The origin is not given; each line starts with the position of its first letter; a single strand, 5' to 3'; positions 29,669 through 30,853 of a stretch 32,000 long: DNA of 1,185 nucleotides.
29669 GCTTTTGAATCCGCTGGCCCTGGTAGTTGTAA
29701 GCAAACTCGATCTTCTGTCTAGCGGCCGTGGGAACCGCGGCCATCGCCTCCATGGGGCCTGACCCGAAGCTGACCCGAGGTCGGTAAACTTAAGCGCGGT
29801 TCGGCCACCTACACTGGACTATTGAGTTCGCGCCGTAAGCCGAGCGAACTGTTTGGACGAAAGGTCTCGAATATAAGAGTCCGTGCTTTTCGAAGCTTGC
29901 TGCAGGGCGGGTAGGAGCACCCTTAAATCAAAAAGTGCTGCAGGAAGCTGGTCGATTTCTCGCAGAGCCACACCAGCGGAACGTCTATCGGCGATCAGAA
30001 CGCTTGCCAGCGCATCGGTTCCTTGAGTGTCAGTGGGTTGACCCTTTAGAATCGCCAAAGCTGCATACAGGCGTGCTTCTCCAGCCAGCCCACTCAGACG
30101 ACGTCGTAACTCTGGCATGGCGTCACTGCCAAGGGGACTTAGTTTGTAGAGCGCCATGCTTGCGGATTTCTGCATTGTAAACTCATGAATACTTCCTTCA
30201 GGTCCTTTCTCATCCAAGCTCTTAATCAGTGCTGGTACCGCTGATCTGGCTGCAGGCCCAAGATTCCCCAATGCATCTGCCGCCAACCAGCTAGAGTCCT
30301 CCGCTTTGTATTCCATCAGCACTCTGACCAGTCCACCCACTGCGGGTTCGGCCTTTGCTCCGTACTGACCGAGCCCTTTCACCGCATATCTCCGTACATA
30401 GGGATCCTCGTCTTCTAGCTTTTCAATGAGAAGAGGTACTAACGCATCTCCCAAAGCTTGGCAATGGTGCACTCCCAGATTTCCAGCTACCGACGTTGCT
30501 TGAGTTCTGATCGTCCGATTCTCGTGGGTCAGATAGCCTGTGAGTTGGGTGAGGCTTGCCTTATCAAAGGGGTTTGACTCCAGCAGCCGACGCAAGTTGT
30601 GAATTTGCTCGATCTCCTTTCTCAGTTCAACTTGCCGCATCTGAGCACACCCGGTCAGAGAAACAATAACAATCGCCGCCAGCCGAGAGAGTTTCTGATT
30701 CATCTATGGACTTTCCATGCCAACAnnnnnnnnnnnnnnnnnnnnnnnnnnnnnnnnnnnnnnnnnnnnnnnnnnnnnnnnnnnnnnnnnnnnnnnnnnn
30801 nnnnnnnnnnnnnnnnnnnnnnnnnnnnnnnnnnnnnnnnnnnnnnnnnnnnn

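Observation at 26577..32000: RHS polymorphic-toxin gene trailed by eight co-oriented small genes of families I cannot name (candidate immunity and orphan-module island)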

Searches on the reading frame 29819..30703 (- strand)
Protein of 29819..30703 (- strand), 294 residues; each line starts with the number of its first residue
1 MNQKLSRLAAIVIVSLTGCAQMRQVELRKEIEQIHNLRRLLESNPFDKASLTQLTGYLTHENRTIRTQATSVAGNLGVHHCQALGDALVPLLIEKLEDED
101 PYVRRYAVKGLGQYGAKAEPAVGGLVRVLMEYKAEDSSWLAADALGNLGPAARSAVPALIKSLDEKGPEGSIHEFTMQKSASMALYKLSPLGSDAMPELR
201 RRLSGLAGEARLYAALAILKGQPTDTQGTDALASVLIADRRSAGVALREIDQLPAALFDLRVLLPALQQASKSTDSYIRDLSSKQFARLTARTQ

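Call 5: search_protein_families(library=pfam, max_evalue=0.1, proteins=[window:29819-30703:-])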
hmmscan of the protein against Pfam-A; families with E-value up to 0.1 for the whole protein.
window:29819-30703:- (294 aa): 8 families
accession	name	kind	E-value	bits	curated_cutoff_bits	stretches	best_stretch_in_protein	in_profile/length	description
PF13646.12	HEAT_2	-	9e-11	42.4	27.7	1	89-166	1-74/88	HEAT repeats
PF02985.28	HEAT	-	8.9e-09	35.2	23.5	1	88-114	1-27/31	HEAT repeat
PF13513.12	HEAT_EZ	-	3.4e-06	27.9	27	1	86-114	27-55/55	HEAT-like repeat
PF12717.13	Cnd1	-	0.00089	19.8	26.4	1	76-111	10-45/162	non-SMC mitotic condensation complex subunit 1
PF03130.22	HEAT_PBS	-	0.0024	18.7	20.9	0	141-164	5-26/27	PBS lyase HEAT-like repeat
PF25786.1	HEAT_GCN1_C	-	0.02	15.4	27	0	41-119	20-98/151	GCN1-like, C-terminal HEAT repeats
PF10363.15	RTP1_C1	-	0.035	14.7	25.9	1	82-120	35-73/112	Required for nuclear transport of RNA pol II C-terminus 1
PF00514.29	Arm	-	0.071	13.6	20.6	0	80-111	4-36/41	Armadillo/beta-catenin-like repeat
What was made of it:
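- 29819..30703 (-): HEAT-repeat lipoprotein, 294 aa. Cognate immunity protein of the tip, predicted to face the periplasm. HEAT_2 E=9e-11 (call 5).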

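Call 6: search_protein_families(library=ncbifam, max_evalue=0.1, proteins=[window:29819-30703:-])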
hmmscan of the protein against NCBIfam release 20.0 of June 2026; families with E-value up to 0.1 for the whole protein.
window:29819-30703:- (294 aa): 5 families
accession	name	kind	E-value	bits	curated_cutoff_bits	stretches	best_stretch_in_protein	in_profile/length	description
NF058502.1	phyc_lyase_CpcE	equivalog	2.4e-05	23.9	330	1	93-212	8-122/260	C-phycocyanin alpha-cysteine-84 phycocyanobilin lyase subunit CpcE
NF058515.1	phyc_lyase_CpcF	equivalog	0.0016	18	220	0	116-166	26-72/200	C-phycocyanin alpha-cysteine-84 phycocyanobilin lyase subunit CpcF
NF045662.1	DVU0298_fam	equivalog_domain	0.0096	15.5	75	0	61-119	120-177/213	DVU0298 family protein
NF045915.1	PhycobilmeDegNblB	equivalog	0.013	15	300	1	47-117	128-191/214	phycobilisome degradation protein NblB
NF010374.0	PRK13800.1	equivalog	0.035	12.3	1196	0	38-112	611-678/898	fumarate reductase/succinate dehydrogenase flavoprotein subunit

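Call 11: find_encoding_contigs(protein=window:29819-30703:-, flank=10000, max_places=6)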
Protein window:29819-30703:- (294 aa): no gene with exactly this product is on record in the collection.

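Call 80: search_protein_families(library=padloc, max_evalue=0.01, proteins=[window:29819-30703:-])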
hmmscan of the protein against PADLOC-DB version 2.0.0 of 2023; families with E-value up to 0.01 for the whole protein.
window:29819-30703:- (294 aa): 1 family
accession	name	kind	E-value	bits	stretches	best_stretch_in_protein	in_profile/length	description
PDLC01150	HEAT_CxxC_PDDEXK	-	7.9e-09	33.2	1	29-127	3-98/288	HEAT_CxxC_PD-DEXK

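Call 88: list_cluster_members(proteins=[window:29819-30703:-, window:29457-29753:-, window:27535-27918:-, window:27535-27846:-, window:27025-27345:-, window:26577-27038:-, window:26577-26894:-, P0020])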
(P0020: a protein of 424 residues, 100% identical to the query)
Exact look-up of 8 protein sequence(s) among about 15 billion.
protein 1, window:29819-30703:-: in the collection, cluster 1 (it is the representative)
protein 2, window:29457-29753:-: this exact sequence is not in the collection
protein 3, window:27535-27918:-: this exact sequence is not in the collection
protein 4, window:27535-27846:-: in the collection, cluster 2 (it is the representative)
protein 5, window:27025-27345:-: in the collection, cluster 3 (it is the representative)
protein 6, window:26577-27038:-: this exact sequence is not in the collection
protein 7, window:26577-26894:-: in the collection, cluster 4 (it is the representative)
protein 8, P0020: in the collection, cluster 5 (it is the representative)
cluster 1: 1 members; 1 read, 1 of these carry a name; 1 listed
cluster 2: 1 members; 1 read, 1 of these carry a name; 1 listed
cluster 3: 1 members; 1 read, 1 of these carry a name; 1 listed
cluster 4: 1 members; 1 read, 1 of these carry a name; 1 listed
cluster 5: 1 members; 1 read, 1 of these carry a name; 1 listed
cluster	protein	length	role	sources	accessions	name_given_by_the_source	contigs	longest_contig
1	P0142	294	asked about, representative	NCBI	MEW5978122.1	MAG: HEAT repeat domain-containing protein [Acidobacteriota bacterium]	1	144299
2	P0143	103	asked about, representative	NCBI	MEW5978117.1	MAG: Imm74 family immunity protein [Acidobacteriota bacterium]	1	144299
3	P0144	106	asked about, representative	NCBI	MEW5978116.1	MAG: Imm74 family immunity protein [Acidobacteriota bacterium]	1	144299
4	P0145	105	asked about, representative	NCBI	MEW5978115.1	MAG: Imm74 family immunity protein [Acidobacteriota bacterium]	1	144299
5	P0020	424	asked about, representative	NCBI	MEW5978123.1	MAG: RHS repeat-associated core domain-containing protein, partial [Acidobacteriota ...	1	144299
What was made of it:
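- On RHS / YD-repeat toxin: The contig ends 424 codons before the stop (call 88).
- On Pfam Imm74 (PF15603): NCBI names all three Imm74 (call 88).
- Checked: The likely true starts of two family B genes are 27846 (103 aa) and 26894 (105 aa), which are the lengths in the NCBI record (call 88). The RHS gene is cut by the end of the source contig, not only by the window (call 88).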
